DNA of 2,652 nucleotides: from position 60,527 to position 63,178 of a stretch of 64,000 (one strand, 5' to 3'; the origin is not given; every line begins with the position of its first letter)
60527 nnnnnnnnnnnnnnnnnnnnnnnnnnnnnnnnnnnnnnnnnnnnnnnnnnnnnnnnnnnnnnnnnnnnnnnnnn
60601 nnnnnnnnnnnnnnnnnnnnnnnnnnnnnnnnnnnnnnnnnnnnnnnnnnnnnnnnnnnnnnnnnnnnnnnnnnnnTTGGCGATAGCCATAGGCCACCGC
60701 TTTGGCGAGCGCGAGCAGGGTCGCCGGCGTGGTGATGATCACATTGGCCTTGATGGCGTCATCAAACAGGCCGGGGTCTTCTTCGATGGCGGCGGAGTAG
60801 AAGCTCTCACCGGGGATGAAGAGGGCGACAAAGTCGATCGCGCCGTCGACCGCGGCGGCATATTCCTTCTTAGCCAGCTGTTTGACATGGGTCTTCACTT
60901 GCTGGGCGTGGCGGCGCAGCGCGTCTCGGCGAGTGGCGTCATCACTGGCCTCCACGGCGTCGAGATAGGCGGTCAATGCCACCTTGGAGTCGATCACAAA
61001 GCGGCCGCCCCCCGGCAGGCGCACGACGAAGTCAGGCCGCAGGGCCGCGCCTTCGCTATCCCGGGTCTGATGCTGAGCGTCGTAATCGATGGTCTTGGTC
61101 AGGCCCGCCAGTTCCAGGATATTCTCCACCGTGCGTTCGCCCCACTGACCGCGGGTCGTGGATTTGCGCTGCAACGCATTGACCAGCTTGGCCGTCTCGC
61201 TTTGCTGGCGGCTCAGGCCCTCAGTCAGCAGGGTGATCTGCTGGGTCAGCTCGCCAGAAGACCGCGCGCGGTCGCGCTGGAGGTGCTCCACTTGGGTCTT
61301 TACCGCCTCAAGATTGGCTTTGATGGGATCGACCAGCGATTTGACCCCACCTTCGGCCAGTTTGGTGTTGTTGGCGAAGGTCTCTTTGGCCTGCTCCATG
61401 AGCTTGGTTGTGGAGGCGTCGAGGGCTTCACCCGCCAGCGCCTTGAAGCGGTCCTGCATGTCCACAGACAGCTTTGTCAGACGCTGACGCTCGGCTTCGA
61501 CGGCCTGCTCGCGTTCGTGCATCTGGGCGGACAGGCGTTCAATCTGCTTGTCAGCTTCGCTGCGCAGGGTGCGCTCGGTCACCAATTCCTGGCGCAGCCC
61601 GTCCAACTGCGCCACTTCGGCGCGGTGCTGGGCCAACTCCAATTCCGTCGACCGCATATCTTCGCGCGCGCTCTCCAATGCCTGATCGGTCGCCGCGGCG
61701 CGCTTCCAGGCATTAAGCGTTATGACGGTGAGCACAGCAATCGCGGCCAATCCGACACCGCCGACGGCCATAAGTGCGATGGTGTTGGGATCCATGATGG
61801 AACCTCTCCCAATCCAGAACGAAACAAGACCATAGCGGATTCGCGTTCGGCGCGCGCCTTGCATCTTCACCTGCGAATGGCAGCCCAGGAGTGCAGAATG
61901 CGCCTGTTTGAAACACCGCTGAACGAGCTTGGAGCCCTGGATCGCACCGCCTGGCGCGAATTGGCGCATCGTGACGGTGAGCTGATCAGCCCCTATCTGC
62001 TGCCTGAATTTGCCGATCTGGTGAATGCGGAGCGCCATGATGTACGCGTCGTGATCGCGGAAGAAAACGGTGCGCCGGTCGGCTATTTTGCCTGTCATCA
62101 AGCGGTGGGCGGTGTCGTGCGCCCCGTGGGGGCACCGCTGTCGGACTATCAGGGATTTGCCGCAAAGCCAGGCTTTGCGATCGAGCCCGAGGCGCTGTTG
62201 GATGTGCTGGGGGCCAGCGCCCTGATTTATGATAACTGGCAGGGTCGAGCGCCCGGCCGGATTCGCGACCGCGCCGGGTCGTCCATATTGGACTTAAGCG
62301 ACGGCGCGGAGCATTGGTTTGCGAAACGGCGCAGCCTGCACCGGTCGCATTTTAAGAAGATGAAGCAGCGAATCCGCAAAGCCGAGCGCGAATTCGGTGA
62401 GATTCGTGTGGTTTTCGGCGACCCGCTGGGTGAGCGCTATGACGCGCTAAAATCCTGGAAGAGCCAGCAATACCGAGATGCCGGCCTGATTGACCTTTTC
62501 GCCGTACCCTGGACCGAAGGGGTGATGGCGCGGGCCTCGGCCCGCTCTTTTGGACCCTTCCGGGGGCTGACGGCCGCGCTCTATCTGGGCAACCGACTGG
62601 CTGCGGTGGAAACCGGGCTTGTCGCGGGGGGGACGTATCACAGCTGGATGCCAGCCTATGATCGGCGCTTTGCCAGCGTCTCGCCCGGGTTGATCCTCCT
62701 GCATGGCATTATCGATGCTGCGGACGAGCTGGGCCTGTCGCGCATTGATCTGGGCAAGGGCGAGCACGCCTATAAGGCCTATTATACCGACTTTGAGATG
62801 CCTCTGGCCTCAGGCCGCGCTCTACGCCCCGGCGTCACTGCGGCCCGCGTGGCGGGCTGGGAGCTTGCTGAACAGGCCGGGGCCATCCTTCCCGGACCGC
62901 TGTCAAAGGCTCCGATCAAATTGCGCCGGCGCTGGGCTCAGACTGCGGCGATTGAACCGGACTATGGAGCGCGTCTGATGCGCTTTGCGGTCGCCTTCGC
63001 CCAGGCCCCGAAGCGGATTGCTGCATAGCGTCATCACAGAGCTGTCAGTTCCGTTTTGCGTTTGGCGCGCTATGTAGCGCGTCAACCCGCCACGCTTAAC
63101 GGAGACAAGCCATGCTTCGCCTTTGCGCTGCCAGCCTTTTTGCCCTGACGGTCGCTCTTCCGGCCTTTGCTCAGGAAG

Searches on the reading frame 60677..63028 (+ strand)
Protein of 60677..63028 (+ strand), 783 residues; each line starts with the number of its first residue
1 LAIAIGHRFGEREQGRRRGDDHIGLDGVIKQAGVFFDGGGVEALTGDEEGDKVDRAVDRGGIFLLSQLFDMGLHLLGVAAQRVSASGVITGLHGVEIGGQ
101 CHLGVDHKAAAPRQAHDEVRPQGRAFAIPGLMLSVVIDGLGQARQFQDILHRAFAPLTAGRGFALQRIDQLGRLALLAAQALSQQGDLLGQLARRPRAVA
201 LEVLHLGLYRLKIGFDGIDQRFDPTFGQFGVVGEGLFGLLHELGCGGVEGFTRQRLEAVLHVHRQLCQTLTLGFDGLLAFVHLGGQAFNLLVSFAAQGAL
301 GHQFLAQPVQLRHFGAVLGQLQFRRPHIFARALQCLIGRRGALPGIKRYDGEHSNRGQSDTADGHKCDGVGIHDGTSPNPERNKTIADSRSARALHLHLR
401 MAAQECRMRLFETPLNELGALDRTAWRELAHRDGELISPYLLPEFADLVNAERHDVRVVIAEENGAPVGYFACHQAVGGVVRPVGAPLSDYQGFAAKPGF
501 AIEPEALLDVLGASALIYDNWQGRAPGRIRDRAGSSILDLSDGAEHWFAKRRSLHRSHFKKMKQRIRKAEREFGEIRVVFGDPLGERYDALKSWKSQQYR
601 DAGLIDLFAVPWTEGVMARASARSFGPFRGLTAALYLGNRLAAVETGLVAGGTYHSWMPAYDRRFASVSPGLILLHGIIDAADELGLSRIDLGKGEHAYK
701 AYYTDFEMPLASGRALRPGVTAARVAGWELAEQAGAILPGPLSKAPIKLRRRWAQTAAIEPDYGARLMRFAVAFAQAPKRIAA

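Call 13: search_protein_families(library=pfam, proteins=[window:60677-63028:+], max_evalue=0.01)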
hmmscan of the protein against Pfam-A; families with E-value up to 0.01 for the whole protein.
window:60677-63028:+ (783 aa): 1 family
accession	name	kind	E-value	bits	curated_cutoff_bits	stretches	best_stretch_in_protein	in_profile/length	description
PF13480.13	Acetyltransf_6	-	1.8e-28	99.9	22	1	557-700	2-142/143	Acetyltransferase (GNAT) domain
